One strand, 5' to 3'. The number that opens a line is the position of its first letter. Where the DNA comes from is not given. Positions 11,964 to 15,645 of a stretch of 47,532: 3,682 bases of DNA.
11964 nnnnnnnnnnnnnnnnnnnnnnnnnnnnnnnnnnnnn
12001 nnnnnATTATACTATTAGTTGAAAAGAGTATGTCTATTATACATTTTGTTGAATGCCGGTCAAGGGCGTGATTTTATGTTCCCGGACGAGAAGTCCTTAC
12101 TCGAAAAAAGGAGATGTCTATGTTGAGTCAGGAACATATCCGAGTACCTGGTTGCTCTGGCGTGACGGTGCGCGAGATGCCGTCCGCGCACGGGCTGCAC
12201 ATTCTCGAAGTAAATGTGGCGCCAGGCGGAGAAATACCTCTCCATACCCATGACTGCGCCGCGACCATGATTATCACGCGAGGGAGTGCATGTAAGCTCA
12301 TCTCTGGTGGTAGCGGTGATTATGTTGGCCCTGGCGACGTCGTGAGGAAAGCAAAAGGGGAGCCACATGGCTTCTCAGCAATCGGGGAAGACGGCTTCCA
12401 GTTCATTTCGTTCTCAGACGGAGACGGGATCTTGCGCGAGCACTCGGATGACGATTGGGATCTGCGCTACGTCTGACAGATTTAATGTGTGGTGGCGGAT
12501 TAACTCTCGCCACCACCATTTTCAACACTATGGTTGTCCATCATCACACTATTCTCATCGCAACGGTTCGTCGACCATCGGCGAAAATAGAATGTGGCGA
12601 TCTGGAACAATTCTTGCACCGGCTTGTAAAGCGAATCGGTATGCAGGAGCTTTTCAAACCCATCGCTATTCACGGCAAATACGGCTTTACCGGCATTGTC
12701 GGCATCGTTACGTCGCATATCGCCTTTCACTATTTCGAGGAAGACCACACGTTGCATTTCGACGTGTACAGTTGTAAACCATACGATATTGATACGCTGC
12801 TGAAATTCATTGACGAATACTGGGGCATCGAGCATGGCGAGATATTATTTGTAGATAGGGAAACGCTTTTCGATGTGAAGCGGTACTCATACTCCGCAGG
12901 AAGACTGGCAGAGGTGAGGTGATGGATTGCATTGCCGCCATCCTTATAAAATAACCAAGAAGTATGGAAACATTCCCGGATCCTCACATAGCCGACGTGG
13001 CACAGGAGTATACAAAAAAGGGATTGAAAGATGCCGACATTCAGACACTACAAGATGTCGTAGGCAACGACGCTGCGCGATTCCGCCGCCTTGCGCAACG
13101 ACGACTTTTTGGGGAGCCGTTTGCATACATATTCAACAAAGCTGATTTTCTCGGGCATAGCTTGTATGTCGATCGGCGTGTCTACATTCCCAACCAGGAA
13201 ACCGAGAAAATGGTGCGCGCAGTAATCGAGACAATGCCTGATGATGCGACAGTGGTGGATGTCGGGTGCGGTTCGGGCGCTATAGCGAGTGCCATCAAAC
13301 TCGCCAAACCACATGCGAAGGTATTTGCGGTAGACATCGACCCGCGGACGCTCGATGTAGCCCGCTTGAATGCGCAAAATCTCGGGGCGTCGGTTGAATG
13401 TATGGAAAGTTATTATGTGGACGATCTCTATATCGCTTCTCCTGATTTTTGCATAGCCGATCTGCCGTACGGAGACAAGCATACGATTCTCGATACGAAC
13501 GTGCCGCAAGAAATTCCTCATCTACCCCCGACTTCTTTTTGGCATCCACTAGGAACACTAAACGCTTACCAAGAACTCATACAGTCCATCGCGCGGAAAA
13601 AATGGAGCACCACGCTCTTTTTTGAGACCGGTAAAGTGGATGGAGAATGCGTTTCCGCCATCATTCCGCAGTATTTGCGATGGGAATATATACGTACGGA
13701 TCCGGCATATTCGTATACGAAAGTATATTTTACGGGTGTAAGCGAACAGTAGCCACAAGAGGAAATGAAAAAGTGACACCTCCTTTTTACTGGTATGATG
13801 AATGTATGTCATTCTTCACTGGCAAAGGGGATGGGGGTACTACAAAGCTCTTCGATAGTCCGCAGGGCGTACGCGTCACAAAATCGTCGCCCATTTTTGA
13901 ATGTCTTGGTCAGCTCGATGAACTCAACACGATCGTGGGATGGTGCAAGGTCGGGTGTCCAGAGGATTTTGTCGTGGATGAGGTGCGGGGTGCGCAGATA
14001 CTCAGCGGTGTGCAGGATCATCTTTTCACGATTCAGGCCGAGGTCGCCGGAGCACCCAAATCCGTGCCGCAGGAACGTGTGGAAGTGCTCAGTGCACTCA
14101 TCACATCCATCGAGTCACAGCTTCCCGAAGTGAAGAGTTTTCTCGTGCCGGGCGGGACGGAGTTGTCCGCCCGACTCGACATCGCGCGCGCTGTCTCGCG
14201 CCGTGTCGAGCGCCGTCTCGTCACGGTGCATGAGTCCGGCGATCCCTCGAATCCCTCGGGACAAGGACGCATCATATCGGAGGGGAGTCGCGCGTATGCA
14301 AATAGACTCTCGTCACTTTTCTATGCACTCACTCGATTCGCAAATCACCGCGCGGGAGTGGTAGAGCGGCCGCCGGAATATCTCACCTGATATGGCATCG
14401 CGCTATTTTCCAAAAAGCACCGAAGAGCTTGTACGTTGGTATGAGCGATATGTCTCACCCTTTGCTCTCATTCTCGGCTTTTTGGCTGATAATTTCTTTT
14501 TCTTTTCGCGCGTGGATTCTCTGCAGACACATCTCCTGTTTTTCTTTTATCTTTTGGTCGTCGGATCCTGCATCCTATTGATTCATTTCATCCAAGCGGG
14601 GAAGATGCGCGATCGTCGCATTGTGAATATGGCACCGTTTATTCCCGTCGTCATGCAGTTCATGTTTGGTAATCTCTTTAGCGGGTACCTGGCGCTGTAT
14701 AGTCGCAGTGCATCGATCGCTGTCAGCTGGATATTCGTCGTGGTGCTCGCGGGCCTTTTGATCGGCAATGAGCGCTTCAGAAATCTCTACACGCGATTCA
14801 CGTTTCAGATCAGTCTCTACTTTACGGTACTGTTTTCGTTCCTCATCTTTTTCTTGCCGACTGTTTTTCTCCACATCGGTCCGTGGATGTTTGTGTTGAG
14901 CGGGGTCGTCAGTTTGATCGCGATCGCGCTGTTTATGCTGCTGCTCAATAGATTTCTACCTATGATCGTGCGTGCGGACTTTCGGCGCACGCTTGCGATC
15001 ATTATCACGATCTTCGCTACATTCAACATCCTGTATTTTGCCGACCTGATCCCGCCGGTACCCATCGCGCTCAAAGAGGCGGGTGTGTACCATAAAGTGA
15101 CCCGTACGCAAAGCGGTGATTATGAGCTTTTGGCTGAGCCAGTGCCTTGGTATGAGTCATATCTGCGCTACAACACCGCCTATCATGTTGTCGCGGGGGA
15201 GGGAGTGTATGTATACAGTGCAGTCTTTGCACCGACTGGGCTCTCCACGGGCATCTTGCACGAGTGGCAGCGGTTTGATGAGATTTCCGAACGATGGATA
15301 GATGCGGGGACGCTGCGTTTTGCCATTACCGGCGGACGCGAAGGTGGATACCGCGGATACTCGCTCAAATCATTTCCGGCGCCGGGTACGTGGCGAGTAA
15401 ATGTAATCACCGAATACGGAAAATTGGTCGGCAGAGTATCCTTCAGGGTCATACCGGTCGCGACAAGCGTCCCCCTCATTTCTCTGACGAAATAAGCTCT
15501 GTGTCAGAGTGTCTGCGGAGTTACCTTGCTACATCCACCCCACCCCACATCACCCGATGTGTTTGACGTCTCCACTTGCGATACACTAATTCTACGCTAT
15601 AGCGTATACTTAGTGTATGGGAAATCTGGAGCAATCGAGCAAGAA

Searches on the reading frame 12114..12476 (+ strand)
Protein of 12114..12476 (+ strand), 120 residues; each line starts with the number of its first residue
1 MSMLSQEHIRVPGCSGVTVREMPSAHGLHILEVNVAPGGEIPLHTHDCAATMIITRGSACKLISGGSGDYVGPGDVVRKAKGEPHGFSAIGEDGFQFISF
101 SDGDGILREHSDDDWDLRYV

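Call 98: search_protein_families(library=pfam, proteins=[window:12114-12476:+], max_evalue=0.01)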
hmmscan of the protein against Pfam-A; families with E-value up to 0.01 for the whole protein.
window:12114-12476:+ (120 aa): 3 families
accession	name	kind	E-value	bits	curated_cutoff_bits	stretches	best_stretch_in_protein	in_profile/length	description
PF07883.17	Cupin_2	-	7.2e-07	29.3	27.2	1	32-99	2-68/70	Cupin domain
PF00190.28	Cupin_1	-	3.1e-05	24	22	1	17-102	20-115/151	Cupin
PF02041.22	Auxin_BP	-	5.1e-05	23.5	21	1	2-72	16-88/167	Auxin binding protein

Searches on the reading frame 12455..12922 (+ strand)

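Call 98: search_protein_families(library=pfam, proteins=[window:12455-12922:+], max_evalue=0.01)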
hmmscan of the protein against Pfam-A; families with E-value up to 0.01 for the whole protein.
window:12455-12922:+ (155 aa): 1 family
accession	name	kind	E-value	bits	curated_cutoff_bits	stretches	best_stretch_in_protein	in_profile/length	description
PF02675.21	AdoMet_dc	-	5.7e-13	49.6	25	1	49-135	19-106/107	S-adenosylmethionine decarboxylase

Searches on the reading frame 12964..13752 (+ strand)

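Call 26: search_protein_families(library=pfam, proteins=[window:12964-13752:+], max_evalue=0.001)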
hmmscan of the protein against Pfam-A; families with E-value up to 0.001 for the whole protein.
window:12964-13752:+ (262 aa): 10 families
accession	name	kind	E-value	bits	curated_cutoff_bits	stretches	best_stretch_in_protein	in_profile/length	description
PF05175.20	MTS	-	1.1e-10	41.8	23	1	85-173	21-112/170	Methyltransferase small domain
PF13847.12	Methyltransf_31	-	5.2e-08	33.1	27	1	94-143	4-54/145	Methyltransferase domain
PF13649.12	Methyltransf_25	-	1e-07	32.9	27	1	97-149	1-53/97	Methyltransferase domain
PF06325.19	PrmA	-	2.1e-07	31.2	22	1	86-139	154-206/296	Ribosomal protein L11 methyltransferase (PrmA)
PF08241.18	Methyltransf_11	-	4.7e-06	27.6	21.2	1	98-147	1-47/95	Methyltransferase domain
PF08242.18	Methyltransf_12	-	1.2e-05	26.4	30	1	98-139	1-42/98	Methyltransferase domain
PF01170.24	UPF0020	-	3.5e-05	24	22.3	1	109-172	68-134/197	RMKL-like, methyltransferase domain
PF11599.14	AviRa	-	0.00042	20.3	25.7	0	87-141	45-101/232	RRNA methyltransferase AviRa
PF13679.12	Methyltransf_32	-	0.0006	20.2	27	1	82-145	11-81/143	Methyltransferase domain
PF12847.13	Methyltransf_18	-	0.00069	20.1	27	0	84-143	5-64/151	Methyltransferase domain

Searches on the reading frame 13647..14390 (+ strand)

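Call 26: search_protein_families(library=pfam, proteins=[window:13647-14390:+], max_evalue=0.001)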
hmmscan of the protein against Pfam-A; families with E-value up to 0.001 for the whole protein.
window:13647-14390:+ (247 aa): 1 family
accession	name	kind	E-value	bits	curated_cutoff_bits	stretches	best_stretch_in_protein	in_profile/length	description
PF01923.23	Cob_adeno_trans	-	6.3e-37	127.7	24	1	57-231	2-170/171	Cobalamin adenosyltransferase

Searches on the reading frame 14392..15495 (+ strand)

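Call 26: search_protein_families(library=pfam, proteins=[window:14392-15495:+], max_evalue=0.001)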
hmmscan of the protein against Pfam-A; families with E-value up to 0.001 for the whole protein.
window:14392-15495:+ (367 aa): 1 family
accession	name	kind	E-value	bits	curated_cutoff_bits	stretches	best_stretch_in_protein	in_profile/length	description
PF11141.13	DUF2914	-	2.7e-11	43.4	23.6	1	286-353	2-62/62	Protein of unknown function (DUF2914)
